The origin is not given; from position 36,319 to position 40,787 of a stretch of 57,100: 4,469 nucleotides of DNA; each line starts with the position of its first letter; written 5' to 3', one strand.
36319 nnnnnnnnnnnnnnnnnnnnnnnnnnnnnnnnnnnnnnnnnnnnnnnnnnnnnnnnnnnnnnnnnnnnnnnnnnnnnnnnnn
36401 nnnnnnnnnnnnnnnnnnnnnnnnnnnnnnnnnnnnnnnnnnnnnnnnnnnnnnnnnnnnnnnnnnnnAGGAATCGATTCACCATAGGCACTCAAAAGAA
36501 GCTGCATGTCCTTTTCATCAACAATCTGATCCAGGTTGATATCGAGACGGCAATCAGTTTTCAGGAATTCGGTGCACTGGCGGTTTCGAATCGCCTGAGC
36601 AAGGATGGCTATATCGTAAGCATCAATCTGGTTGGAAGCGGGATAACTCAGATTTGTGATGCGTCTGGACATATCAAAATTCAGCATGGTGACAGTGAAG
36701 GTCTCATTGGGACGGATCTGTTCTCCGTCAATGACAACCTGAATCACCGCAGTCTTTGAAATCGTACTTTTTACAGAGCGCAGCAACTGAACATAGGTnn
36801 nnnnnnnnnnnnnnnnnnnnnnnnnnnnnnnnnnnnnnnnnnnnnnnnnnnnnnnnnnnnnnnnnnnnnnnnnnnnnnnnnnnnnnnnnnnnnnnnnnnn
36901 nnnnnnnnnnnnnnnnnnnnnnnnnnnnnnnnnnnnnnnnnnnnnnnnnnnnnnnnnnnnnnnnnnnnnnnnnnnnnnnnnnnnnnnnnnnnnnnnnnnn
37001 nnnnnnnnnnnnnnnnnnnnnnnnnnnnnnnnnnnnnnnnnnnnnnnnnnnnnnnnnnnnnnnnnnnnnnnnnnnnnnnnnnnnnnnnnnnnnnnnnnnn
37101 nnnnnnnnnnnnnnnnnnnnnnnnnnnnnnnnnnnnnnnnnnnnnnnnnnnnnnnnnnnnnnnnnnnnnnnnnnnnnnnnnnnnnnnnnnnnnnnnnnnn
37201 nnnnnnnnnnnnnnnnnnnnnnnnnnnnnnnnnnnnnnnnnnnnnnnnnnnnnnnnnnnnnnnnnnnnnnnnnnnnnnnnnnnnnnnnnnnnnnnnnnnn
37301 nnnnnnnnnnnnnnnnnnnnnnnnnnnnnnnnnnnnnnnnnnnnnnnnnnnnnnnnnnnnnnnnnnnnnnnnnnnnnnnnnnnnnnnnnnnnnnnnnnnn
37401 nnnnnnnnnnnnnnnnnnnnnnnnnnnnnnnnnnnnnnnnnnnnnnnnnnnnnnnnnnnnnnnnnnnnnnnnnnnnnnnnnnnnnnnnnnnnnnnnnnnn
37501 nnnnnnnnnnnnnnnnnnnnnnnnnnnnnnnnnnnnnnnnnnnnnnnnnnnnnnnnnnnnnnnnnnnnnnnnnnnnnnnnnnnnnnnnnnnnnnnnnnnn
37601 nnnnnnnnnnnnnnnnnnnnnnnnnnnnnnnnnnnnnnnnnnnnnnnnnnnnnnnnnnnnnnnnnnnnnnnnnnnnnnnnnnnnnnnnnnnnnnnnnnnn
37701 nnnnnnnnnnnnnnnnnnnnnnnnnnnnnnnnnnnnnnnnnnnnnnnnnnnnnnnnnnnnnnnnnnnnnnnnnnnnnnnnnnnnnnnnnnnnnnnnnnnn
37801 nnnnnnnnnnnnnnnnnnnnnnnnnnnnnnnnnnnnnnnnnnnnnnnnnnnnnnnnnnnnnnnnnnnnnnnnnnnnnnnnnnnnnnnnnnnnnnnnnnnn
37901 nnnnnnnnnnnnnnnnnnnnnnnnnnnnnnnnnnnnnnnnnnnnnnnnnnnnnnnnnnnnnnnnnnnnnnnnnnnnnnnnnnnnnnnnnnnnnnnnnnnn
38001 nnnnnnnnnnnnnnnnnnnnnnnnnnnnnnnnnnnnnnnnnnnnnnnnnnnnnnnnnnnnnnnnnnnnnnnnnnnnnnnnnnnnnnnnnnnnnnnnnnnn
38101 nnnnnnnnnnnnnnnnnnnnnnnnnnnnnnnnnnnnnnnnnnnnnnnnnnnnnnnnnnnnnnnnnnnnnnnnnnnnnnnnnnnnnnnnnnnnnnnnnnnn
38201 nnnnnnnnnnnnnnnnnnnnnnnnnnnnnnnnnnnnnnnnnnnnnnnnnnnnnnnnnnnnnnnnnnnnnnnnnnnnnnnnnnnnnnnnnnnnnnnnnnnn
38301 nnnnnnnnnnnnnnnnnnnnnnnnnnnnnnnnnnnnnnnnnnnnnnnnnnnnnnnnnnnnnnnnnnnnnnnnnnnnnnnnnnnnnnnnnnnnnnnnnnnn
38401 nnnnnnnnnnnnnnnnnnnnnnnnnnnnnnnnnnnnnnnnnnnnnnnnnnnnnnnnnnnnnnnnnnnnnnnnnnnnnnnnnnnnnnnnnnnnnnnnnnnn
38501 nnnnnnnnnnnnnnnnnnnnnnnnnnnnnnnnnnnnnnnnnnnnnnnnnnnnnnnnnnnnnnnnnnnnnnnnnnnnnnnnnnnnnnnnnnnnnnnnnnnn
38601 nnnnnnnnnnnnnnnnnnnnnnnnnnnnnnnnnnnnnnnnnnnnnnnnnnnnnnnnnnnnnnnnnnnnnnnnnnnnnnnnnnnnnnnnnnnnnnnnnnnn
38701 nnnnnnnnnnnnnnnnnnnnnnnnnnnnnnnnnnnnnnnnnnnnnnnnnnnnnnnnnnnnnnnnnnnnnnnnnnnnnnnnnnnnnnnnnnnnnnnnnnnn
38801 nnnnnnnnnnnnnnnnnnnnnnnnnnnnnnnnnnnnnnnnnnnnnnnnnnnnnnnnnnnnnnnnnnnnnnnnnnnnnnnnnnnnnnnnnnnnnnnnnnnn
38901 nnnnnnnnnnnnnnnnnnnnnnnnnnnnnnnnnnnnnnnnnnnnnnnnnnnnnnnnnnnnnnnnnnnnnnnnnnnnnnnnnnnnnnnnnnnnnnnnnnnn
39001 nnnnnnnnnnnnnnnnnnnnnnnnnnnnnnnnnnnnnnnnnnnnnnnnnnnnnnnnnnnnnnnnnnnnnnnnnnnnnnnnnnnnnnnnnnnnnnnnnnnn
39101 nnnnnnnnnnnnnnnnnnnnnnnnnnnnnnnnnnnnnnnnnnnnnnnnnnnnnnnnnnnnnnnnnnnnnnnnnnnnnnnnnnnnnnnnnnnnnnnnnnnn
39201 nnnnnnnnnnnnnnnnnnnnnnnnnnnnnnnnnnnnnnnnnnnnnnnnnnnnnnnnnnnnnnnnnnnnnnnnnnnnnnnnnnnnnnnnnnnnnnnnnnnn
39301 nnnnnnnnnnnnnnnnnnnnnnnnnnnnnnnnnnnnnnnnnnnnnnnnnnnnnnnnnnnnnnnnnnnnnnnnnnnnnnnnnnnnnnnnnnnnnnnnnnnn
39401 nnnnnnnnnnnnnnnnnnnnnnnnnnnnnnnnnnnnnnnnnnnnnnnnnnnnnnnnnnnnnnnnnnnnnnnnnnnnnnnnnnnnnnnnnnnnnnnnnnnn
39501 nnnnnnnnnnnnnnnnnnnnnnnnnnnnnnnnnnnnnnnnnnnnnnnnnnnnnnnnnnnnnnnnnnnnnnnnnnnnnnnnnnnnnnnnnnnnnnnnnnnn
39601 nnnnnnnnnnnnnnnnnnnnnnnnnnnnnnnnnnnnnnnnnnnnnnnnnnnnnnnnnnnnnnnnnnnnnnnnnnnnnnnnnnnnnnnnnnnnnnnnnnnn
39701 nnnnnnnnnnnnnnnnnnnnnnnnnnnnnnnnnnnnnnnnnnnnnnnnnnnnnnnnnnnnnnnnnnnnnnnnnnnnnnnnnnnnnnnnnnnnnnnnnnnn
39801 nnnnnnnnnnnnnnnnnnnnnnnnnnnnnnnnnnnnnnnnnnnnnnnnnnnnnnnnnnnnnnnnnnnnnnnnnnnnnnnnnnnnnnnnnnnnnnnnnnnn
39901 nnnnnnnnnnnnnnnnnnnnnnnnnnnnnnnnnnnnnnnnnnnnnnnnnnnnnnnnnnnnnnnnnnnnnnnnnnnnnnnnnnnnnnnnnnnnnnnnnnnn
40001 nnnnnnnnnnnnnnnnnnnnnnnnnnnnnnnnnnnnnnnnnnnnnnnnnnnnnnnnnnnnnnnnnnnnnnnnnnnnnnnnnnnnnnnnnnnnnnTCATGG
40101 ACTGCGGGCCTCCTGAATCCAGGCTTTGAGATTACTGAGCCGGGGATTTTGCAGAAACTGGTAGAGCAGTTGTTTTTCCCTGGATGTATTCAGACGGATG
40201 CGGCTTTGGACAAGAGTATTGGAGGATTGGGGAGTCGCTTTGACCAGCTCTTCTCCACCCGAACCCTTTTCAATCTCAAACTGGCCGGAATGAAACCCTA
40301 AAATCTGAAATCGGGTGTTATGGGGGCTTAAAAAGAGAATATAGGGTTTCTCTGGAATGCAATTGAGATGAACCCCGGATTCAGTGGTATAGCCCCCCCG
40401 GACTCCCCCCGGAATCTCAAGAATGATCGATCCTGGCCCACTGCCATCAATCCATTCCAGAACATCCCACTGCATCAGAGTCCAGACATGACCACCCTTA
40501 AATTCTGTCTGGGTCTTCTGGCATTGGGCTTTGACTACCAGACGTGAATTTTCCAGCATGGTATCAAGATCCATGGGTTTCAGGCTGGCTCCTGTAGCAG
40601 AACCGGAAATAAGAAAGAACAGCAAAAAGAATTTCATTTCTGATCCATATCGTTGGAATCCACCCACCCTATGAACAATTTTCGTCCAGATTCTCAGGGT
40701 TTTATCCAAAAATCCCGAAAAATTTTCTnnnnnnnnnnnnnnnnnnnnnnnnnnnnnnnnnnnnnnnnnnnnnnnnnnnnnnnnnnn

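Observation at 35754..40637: Non-cellulosomal cohesin-dockerin system that may tether a metalloprotease to the cell surface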

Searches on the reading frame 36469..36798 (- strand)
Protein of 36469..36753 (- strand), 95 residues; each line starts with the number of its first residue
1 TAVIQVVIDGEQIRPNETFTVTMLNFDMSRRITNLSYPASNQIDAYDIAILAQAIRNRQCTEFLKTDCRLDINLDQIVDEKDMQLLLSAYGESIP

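Call 5: search_protein_families(library=pfam, proteins=[window:36469-36753:-], max_evalue=10)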
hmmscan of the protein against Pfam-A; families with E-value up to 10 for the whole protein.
seq(95 aa): 1 family
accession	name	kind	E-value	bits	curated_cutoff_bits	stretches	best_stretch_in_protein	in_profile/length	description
PF00404.24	Dockerin_1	-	0.028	15.1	22.9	1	41-86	8-52/57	Dockerin type I domain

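Call 27: search_protein_families(library=pfam, alignment_id=A4, max_evalue=1)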
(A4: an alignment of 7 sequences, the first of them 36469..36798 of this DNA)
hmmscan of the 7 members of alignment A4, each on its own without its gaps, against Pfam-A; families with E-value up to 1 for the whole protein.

A. member 1, window:36469-36798:- (110 aa): 2 families
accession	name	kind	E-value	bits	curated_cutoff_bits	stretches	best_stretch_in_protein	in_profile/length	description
PF00404.24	Dockerin_1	-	0.035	14.8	22.9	1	56-101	8-52/57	Dockerin type I domain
PF02872.23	5_nucleotid_C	-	0.12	12.9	23.6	1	18-42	120-146/158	5'-nucleotidase, C-terminal domain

B. families by the number of members that match (of 7 scanned): 9 families
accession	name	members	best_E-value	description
PF00404.24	Dockerin_1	7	1.8e-05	Dockerin type I domain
PF22157.2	SupH-like_C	2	0.24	Sucrose hydrolase-like, C-terminal domain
PF25403.1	zf-C2H2_ZFAND2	1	0.044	ZFAND2A/B-like C2H2 zinc finger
PF00705.23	PCNA_N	1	0.054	Proliferating cell nuclear antigen, N-terminal domain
PF00036.39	EF-hand_1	1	0.088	EF hand domain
PF02872.23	5_nucleotid_C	1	0.12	5'-nucleotidase, C-terminal domain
PF20791.3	Acyl-ACP_TE_C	1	0.13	Acyl-ACP thioesterase C-terminal domain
PF11589.14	DUF3244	1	0.21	Domain of unknown function (DUF3244)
PF09122.16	DUF1930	1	0.24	Domain of unknown function (DUF1930)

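Call 28: search_solved_structures(query=A4, max_evalue=10, show_alignments=3)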
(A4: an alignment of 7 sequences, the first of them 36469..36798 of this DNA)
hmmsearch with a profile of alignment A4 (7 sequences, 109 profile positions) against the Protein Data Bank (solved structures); distinct sequences matched with E-value up to 10: 41.
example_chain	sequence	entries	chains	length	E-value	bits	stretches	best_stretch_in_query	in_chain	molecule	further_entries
2y3n_B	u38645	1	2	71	1.4e-05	28.3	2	84-107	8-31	CELLULOSOMAL FAMILY-48 PROCESSIVE GLYCOSIDE HYDROLASE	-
4fl4_A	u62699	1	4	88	0.002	21.4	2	84-101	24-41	Glycoside hydrolase family 9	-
6kg9_A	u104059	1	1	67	0.01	19.2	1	54-101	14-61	And cellulose-binding endoglucanase family 9 CelL ortholog dockerin domain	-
2vn5_B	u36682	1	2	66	0.013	18.8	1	53-101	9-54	ENDOGLUCANASE A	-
2vn6_B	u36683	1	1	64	0.018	18.3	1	82-101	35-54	ENDOGLUCANASE A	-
1daq_A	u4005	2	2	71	0.033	17.5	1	83-101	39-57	ENDOGLUCANASE SS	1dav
2mte_A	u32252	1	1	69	0.034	17.5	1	83-101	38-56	Cellulose 1,4-beta-cellobiosidase (reducing end) CelS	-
6kgc_B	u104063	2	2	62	0.038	17.3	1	54-100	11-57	And cellulose-binding endoglucanase family 9 CelL ortholog dockerin domain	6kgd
6kge_D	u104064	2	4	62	0.04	17.2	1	54-100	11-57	And cellulose-binding endoglucanase family 9 CelL ortholog dockerin domain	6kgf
4wi0_B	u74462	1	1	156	0.087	16.2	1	72-106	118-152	Cellulosomal scaffoldin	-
1ohz_B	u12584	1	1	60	0.12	15.7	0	84-102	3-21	ENDO-1,4-BETA-XYLANASE Y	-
4cj0_A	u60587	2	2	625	0.14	15.5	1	52-100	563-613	ENDOGLUCANASE D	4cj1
1clc_A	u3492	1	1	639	0.15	15.4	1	52-100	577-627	ENDOGLUCANASE CELD; EC: 3.2.1.4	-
2ccl_B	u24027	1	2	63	0.17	15.3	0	84-102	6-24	ENDO-1,4-BETA-XYLANASE Y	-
3ul4_B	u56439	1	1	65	0.26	14.6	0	83-101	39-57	Cellulosome enzyme, dockerin type I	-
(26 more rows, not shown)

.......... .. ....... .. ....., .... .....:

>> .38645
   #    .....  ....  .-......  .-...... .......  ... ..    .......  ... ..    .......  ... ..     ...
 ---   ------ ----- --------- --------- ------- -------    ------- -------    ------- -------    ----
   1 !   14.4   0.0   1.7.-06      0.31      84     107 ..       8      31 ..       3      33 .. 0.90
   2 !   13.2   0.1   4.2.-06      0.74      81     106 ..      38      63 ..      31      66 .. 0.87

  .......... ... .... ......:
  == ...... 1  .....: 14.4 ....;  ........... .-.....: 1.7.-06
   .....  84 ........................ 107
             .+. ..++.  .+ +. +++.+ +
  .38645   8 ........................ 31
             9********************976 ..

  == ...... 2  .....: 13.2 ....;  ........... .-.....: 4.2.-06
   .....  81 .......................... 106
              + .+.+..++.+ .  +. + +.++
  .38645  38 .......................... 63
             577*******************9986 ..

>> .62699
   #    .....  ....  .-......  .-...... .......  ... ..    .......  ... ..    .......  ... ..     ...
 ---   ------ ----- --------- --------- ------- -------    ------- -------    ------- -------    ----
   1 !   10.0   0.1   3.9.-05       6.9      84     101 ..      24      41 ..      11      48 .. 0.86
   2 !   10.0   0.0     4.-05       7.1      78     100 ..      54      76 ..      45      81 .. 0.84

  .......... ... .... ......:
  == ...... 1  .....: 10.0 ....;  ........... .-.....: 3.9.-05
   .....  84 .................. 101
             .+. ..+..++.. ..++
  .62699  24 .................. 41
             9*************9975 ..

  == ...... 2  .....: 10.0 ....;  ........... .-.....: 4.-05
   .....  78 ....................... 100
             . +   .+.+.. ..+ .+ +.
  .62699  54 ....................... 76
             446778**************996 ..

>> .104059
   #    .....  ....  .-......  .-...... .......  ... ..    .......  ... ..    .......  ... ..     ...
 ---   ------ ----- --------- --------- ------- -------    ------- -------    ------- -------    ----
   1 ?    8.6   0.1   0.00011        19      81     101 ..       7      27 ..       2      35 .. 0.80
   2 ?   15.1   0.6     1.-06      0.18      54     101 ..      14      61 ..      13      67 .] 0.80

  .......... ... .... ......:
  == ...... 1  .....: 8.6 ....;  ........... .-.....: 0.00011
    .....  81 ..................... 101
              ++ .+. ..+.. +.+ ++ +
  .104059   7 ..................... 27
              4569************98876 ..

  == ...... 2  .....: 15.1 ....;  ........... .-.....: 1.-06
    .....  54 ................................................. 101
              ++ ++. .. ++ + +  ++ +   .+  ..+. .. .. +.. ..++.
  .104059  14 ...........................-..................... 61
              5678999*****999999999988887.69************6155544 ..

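Call 44: predict_structure(alignment_id=A4)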
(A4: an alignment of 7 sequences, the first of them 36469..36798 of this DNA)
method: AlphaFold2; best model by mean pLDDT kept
length: 110 residues; sequences in the alignment: 7
mean_pLDDT: 47.9   pTM: 0.32
mean pLDDT of the five models: 47.9, 44.5, 43.0, 42.9, 42.7
residues with pLDDT >= 90: 0; 70-90: 2; 50-70: 50; < 50: 58
segments of 3 or more residues with pLDDT < 50: 1-28, 34-58, 108-110
pLDDT, mean of each block of 10 residues (from residue 1): 28 37 44 42 37 46 59 54 60 66 55
secondary structure, 60 per line:
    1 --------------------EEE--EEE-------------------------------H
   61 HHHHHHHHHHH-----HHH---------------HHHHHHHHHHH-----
elements in order: E21-23 E26-28 H60-71 H95-105

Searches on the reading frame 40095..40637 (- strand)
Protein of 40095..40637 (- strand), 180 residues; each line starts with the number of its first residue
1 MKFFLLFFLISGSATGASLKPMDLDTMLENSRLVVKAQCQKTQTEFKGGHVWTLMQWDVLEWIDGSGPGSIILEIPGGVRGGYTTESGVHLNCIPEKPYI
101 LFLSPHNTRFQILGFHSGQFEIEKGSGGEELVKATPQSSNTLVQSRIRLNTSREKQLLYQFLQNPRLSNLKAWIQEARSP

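Call 3: search_protein_families(library=pfam, proteins=[window:40095-40637:-], max_evalue=1)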
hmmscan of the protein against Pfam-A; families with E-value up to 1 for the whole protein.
window:40095-40637:- (180 aa): 0 families

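Call 4: search_protein_families(library=ncbifam, proteins=[window:40095-40637:-], max_evalue=1)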
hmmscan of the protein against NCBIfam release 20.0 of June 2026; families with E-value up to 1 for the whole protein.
window:40095-40637:- (180 aa): 0 families

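Call 5: search_protein_families(library=pfam, proteins=[window:40098-40589:-], max_evalue=10)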
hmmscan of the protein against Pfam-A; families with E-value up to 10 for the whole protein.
seq(164 aa): 0 families

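Call 47: search_solved_structures(query=A6, max_evalue=10, show_alignments=1)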
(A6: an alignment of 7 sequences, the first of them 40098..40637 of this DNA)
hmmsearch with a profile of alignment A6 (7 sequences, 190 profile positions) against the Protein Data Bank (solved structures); distinct sequences matched with E-value up to 10: 4.
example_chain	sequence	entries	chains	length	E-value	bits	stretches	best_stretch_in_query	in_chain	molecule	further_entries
11gq_A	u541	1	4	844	0.32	13.8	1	93-184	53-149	Metal transporter CNNM4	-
9y9d_A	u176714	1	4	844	0.32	13.8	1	93-184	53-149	Metal transporter CNNM4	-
9y9f_A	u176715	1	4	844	0.32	13.8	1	93-184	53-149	Metal transporter CNNM4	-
9y9g_A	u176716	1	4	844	1.1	12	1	93-182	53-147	Metal transporter CNNM4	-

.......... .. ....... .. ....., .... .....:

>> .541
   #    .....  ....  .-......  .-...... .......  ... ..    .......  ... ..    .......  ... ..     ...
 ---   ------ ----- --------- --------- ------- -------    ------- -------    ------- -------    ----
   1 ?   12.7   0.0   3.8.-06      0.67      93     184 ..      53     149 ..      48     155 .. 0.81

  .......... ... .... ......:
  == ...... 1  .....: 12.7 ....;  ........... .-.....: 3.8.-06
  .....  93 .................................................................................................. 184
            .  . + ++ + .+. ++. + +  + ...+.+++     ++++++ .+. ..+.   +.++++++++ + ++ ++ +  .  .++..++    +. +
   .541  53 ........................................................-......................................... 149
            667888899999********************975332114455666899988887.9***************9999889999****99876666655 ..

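Call 64: search_solved_structures(query=A7, max_evalue=10, show_alignments=2)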
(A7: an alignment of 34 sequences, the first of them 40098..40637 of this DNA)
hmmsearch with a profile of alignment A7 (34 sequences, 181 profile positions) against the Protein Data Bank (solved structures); distinct sequences matched with E-value up to 10: 3.
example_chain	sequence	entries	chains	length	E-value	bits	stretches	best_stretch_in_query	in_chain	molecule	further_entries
6ckt_A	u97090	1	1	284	1.4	11.4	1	117-144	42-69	2,3,4,5-tetrahydropyridine-2,6-dicarboxylate N-succinyltransferase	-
4yfs_A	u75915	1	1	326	1.7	11.1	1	43-71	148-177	Duffy receptor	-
5jia_A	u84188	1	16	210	2.4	10.6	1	112-136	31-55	Ran-binding protein 10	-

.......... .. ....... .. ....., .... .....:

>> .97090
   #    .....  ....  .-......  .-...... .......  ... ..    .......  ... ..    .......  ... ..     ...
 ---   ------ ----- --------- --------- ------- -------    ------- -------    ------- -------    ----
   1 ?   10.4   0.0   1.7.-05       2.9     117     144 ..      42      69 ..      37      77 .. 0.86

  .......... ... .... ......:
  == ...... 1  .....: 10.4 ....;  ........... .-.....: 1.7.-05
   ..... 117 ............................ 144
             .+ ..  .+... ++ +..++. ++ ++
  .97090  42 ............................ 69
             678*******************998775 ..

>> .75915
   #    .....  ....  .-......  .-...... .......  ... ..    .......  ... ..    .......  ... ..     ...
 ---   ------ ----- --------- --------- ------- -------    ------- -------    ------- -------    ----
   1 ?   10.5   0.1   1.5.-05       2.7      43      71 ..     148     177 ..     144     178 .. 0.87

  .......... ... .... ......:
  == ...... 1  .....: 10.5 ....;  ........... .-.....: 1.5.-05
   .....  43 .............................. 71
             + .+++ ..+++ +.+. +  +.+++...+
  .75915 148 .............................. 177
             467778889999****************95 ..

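Call 65: search_protein_families(library=pfam, alignment_id=A7, max_evalue=1)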
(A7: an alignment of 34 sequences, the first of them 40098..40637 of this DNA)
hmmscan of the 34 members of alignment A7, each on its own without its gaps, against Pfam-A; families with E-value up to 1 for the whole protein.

A. member 1, window:40098-40637:- (180 aa): 0 families

B. families by the number of members that match (of 34 scanned): 15 families
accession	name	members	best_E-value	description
PF24802.1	DUF7703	1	0.01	Domain of unknown function (DUF7703)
PF20157.4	Maf_flag10_N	1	0.019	Glycosyltransferase Maf N-terminal domain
PF08810.16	KapB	1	0.026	Kinase associated protein B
PF08180.16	BAGE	1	0.034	B melanoma antigen family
PF19934.4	DUF6397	1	0.037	Family of unknown function (DUF6397)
PF20101.4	DUF6491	1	0.043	Family of unknown function (DUF6491)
PF25612.1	DUF7940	1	0.081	Family of unknown function (DUF7940)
PF22739.2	NA-iREase3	1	0.089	NACHT-associated inactive Restriction Endonuclease 2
PF03146.21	NtA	1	0.092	Agrin NtA domain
PF08934.15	Rb_C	1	0.12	Rb C-terminal domain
PF01310.23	Adeno_PVIII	1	0.14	Adenovirus hexon associated protein, protein VIII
PF24353.1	DUF7513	1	0.16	Domain of unknown function (DUF7513)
PF15061.11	DUF4538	1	0.22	Domain of unknown function (DUF4538)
PF06305.16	LapA_dom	1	0.23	Lipopolysaccharide assembly protein A domain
PF02885.22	Glycos_trans_3N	1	0.37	Glycosyl transferase family, helical bundle domain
